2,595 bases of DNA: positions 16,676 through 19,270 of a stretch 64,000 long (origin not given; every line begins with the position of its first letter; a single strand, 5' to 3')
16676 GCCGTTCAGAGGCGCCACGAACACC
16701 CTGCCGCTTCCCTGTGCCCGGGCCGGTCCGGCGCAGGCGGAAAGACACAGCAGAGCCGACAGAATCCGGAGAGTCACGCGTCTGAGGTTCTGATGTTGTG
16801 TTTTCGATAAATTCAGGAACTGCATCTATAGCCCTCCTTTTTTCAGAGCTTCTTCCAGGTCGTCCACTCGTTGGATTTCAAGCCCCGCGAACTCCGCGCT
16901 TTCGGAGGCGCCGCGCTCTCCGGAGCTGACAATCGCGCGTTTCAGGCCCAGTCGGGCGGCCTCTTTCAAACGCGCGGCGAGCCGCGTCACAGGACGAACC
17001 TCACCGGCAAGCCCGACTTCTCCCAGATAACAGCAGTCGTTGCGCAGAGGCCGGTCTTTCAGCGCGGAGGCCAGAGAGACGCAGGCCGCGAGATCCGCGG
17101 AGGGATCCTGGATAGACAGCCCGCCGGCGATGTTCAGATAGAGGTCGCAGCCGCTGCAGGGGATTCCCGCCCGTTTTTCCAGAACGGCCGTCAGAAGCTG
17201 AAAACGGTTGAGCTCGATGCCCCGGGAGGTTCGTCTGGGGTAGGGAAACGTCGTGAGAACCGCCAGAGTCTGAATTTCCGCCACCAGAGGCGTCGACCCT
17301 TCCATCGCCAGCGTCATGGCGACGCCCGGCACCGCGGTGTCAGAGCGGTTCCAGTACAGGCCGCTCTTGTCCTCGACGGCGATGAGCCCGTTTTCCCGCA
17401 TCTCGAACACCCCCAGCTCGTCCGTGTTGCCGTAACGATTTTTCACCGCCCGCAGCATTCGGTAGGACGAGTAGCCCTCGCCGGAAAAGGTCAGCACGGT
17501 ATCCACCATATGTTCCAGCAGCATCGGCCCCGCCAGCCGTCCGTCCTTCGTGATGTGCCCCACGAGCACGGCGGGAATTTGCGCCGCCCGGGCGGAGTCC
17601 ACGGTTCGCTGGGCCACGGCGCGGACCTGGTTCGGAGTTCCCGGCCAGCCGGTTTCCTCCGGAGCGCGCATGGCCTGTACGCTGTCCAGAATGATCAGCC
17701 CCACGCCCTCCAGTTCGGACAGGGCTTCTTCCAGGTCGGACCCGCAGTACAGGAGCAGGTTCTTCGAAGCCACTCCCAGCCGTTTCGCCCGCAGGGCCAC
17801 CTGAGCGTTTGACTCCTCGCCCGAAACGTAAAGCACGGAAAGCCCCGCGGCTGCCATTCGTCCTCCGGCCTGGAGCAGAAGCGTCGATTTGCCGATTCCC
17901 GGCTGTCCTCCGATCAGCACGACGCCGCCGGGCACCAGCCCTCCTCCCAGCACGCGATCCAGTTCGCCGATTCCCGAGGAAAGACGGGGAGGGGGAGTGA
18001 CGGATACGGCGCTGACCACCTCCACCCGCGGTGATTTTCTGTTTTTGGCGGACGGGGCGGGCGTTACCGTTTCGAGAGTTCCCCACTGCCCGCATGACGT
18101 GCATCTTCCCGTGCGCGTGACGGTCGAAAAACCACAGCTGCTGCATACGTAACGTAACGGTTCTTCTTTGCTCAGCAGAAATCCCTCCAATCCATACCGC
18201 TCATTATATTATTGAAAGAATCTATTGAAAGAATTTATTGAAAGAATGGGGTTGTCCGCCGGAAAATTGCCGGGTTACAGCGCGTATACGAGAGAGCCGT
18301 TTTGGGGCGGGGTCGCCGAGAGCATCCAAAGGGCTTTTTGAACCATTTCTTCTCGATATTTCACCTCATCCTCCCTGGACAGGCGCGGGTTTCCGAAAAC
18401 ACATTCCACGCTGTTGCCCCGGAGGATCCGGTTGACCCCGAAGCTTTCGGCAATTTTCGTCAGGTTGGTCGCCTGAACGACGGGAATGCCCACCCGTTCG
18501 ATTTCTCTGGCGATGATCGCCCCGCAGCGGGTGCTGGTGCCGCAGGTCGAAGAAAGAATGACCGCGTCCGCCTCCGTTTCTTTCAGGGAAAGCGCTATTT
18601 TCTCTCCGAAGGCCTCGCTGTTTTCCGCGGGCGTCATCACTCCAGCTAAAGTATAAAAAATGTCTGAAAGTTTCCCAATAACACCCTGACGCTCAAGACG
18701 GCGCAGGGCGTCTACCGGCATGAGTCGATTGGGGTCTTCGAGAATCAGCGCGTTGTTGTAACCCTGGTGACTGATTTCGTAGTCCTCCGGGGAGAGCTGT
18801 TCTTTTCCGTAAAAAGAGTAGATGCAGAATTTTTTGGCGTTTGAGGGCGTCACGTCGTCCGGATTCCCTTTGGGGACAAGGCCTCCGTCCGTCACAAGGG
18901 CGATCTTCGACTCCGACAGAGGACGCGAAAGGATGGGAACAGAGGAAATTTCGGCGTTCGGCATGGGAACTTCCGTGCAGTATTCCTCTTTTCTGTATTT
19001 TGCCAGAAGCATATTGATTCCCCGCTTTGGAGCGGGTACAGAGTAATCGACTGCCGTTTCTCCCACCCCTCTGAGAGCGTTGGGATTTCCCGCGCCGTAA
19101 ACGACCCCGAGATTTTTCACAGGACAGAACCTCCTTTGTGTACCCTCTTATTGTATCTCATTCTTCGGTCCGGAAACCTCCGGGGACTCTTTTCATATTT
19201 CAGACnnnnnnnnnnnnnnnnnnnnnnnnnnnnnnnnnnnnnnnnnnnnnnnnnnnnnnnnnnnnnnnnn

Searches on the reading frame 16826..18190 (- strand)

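Call 63: search_protein_families(library=pfam, proteins=[window:16826-18190:-], max_evalue=0.00001)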
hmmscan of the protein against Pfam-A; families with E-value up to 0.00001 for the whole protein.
window:16826-18190:- (454 aa): 6 families
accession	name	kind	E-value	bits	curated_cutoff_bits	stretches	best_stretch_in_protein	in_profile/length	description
PF13481.12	AAA_25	-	4.2e-14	53.1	27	1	78-217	23-194/195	AAA domain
PF06745.19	ATPase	-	3.6e-12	46.6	26.6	1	71-143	2-75/231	KaiC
PF18073.7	Zn_ribbon_LapB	-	4.9e-08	33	25.7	1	14-40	1-27/28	Rubredoxin metal binding domain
PF03796.21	DnaB_C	-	4.9e-07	29.8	27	0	70-135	2-67/255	DnaB-like helicase C terminal domain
PF05362.19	Lon_C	-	8.5e-07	29.2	21.1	1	360-426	107-173/205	Lon protease (S16) C-terminal proteolytic domain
PF13541.12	ChlI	-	3.1e-06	27.5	27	1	358-423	54-119/121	Subunit ChlI of Mg-chelatase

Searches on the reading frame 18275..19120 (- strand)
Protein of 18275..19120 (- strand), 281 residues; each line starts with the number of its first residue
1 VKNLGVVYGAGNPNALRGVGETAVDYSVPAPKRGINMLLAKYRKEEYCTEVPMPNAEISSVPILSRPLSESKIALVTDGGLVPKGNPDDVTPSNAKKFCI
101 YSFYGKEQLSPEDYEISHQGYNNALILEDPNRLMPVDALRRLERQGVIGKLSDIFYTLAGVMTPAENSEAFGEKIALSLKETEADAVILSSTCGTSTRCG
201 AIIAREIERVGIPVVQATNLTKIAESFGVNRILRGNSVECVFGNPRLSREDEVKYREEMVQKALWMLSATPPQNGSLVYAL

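Call 63: search_protein_families(library=pfam, proteins=[window:18275-19120:-], max_evalue=0.00001)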
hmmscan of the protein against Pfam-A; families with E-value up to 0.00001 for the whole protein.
window:18275-19120:- (281 aa): 1 family
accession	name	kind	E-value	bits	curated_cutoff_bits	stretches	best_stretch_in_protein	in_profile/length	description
PF07355.17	GRDB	-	9.1e-52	176.9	22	1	26-192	181-347/347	Glycine/sarcosine/betaine reductase selenoprotein B (GRDB)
